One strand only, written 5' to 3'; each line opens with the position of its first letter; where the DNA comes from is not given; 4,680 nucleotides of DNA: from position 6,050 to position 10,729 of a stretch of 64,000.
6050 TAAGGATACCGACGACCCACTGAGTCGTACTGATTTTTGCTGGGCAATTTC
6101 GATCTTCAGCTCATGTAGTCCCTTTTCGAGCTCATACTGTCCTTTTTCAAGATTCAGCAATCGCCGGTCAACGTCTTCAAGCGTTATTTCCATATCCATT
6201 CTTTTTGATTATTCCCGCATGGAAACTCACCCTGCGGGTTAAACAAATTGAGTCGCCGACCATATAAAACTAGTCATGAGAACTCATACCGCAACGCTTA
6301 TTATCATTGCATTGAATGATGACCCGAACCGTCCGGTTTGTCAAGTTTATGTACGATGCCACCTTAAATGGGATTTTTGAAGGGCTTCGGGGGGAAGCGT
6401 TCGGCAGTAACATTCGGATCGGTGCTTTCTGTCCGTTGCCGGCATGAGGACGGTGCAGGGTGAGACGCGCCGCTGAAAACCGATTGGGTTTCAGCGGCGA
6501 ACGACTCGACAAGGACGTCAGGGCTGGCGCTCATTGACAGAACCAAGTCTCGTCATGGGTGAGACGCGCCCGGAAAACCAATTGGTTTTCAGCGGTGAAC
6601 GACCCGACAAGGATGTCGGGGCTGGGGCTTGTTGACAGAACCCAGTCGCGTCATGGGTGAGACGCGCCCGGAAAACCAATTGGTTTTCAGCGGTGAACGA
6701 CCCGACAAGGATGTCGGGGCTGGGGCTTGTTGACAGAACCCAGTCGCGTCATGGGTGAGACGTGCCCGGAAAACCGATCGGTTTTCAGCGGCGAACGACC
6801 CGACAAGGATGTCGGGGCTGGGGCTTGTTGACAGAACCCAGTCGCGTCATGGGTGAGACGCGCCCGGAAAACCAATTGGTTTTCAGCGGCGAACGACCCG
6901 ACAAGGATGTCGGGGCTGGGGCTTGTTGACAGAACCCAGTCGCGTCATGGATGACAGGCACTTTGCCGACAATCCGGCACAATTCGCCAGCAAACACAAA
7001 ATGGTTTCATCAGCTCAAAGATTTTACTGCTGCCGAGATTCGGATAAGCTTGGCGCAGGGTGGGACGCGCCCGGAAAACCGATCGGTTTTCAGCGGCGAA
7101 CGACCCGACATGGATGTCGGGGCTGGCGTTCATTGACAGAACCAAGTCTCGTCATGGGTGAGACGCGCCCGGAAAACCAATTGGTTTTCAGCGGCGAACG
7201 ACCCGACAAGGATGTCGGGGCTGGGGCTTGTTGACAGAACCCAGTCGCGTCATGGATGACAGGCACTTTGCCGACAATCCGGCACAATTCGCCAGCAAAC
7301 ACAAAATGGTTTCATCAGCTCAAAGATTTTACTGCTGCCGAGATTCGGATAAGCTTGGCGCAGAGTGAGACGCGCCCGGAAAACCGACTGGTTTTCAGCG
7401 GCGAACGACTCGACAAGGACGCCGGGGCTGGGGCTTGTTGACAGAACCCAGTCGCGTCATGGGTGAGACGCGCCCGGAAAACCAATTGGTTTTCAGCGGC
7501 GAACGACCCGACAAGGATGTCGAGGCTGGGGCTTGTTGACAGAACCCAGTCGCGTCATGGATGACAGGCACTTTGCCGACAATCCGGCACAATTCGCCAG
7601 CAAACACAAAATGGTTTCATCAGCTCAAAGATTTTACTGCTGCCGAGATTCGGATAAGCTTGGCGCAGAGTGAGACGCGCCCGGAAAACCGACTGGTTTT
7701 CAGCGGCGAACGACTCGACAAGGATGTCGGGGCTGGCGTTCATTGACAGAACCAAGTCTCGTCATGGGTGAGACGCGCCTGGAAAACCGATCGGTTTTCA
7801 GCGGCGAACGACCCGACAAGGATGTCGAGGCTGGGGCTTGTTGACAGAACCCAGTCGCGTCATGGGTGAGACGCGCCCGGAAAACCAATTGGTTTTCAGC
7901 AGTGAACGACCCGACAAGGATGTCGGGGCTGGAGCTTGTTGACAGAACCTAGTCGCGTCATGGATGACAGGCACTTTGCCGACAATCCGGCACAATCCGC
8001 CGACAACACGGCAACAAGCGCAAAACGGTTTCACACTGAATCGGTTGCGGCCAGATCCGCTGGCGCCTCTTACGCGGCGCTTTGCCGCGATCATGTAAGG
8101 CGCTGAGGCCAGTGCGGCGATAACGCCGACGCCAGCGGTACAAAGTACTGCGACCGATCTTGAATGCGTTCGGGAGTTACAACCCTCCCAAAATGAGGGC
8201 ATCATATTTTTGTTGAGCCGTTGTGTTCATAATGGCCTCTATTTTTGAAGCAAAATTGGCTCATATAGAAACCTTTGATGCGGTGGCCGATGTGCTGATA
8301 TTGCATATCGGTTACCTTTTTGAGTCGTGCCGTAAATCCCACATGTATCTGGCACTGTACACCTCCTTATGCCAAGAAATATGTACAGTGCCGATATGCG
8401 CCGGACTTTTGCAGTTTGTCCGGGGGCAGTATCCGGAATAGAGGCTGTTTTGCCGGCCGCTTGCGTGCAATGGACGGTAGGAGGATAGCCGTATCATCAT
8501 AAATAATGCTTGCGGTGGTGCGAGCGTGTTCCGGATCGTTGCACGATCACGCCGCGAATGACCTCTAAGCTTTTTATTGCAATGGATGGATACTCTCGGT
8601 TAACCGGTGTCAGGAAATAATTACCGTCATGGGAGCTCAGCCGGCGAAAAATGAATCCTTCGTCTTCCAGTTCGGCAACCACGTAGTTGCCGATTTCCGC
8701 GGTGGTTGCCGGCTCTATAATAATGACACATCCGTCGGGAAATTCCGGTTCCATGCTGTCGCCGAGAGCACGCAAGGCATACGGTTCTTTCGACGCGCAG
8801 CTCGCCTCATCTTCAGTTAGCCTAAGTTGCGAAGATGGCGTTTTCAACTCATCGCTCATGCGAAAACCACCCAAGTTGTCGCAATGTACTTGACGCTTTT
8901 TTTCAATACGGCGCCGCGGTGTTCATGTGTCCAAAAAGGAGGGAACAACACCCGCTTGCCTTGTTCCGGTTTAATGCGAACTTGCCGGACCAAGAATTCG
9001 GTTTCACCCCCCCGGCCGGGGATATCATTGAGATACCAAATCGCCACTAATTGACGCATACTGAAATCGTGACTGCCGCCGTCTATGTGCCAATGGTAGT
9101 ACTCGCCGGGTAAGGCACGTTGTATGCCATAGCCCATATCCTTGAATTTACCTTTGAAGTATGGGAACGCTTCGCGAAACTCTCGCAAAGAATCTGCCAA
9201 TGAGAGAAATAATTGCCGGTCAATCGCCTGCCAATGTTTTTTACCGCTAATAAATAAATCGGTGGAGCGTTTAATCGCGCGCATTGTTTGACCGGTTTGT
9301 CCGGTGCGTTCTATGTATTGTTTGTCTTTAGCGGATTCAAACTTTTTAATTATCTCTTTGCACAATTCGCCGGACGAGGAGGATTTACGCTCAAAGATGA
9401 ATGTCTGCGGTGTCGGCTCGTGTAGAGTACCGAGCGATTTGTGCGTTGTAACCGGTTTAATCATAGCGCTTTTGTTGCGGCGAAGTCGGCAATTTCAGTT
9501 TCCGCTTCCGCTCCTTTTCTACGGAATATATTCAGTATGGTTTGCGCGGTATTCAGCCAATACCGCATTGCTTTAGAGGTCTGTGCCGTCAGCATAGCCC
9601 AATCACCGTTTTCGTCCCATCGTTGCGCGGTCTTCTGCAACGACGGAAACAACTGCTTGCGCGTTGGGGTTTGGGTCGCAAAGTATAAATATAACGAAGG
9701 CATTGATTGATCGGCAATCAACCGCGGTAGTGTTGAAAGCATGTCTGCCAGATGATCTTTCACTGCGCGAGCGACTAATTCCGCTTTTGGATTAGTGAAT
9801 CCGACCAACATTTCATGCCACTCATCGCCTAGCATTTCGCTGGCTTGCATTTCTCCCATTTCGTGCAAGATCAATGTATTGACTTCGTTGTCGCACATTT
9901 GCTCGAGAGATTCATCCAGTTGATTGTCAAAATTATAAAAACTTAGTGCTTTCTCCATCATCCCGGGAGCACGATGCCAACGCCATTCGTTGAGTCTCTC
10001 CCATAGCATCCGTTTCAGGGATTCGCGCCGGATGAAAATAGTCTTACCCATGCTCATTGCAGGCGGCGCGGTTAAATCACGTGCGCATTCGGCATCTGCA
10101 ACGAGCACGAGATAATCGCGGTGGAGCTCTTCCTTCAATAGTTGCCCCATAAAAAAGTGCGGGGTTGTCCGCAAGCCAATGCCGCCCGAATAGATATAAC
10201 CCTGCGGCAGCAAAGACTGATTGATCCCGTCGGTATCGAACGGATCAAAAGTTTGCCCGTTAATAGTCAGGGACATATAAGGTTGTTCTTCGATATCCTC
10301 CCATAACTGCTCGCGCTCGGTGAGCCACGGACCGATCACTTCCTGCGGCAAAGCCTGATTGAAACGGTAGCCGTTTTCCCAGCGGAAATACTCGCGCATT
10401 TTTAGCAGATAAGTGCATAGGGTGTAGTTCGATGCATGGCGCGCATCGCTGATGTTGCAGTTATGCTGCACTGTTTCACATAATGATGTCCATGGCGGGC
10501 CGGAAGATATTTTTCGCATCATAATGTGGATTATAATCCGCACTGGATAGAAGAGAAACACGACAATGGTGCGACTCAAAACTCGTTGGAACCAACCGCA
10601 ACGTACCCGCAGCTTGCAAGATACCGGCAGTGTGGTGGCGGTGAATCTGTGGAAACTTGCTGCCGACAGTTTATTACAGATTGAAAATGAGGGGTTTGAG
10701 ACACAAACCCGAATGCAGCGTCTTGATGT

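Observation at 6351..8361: Family of IS-derived head-array-tail cassettes with variable repeat content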

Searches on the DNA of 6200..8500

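Call 8: search_rna_families(source=window, start=6200, end=8500, threshold=evalue, max_evalue=10, show_alignments=3)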
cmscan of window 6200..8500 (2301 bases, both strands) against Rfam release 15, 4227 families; matches with E-value up to 10: 10.
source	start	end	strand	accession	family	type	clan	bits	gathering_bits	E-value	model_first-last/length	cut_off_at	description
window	6466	6502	+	RF04201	MIR7510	Gene; miRNA;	-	20.6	93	0.92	1-79/79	no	MIR7510 microRNA precursor family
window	8337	8403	-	RF00669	mir-96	Gene; miRNA;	-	18.9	65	1.4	1-78/78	no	mir-96 microRNA precursor family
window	6465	6501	-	RF04201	MIR7510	Gene; miRNA;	-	18.9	93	2.4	1-79/79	no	MIR7510 microRNA precursor family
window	6738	6756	-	RF04025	mir-7964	Gene; miRNA;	-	17.3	80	5.2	15-33/51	no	mir-7964 microRNA precursor family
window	6640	6658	-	RF04025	mir-7964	Gene; miRNA;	-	17.3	80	5.2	15-33/51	no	mir-7964 microRNA precursor family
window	6836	6854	-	RF04025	mir-7964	Gene; miRNA;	-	17.3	80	5.2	15-33/51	no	mir-7964 microRNA precursor family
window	7446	7464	-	RF04025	mir-7964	Gene; miRNA;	-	17.3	80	5.2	15-33/51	no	mir-7964 microRNA precursor family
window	7849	7867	-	RF04025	mir-7964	Gene; miRNA;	-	17.3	80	5.2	15-33/51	no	mir-7964 microRNA precursor family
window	7940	8091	-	RF03062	xerDC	Cis-reg;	-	17.2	72.5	9.2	1-126/126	no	xerDC RNA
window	8344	8485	+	RF00168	Lysine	Cis-reg; riboswitch;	-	14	30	1.4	1-182/182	no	Lysine riboswitch aptamer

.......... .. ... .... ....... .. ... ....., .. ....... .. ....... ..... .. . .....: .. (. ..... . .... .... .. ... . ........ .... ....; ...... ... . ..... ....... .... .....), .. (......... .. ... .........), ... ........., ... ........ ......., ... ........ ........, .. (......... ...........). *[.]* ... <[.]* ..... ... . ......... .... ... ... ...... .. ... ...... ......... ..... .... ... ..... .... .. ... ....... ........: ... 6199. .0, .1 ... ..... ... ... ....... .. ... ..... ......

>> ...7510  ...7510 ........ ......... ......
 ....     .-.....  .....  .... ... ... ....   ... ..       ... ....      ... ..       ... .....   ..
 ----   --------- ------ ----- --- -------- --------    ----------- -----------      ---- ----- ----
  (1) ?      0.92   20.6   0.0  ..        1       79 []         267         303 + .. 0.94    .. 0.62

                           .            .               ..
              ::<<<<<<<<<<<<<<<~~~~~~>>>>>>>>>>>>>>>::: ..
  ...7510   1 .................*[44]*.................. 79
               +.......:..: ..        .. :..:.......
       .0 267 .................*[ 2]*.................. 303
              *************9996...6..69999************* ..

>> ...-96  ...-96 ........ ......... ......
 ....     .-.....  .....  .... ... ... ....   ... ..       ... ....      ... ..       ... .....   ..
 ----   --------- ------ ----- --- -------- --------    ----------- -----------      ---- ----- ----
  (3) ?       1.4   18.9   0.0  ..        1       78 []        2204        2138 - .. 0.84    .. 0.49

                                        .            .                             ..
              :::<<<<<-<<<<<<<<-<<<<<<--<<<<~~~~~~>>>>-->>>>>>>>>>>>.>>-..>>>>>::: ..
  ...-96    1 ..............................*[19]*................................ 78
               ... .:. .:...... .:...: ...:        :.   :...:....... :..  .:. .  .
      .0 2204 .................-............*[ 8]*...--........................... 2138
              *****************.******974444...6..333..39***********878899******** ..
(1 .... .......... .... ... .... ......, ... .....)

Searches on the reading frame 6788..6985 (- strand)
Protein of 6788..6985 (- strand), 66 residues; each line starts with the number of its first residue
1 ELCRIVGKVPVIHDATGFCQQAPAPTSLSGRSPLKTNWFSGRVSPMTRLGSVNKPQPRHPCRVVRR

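Call 26: find_homologous_proteins(query=window:6788-6985:-, max_evalue=0.001)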
Query seq(66 aa): no candidate shares three 5-residue words with the query. No homologue found.
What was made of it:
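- Tried and rejected: (3) A protein search with the A-array translation returned no candidates (call 26).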

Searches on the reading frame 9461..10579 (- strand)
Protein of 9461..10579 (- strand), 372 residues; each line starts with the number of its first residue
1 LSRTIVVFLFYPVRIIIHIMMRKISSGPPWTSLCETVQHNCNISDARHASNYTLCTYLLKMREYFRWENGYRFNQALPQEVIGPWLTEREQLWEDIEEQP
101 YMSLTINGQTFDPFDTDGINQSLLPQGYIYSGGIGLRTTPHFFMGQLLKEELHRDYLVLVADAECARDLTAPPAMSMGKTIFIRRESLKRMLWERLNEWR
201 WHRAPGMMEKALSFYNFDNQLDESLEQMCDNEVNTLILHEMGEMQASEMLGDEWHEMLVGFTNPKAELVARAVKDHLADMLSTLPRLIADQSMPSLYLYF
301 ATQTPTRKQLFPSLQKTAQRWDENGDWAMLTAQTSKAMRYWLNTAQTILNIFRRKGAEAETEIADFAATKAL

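Call 28: search_protein_families(library=pfam, max_evalue=0.001, proteins=[window:9461-10579:-])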
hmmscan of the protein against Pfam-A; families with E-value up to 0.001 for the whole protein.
window:9461-10579:- (372 aa): 2 families
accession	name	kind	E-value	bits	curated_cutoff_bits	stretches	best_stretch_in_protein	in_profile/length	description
PF21739.2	DUF6866_N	-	1.3e-62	210.5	27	1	33-184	2-153/153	Family of unknown function (DUF6866) N-terminal domain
PF21740.2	DUF6866_C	-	5.9e-60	202.6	27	1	189-365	1-177/182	Family of unknown function (DUF6866) C-terminal domain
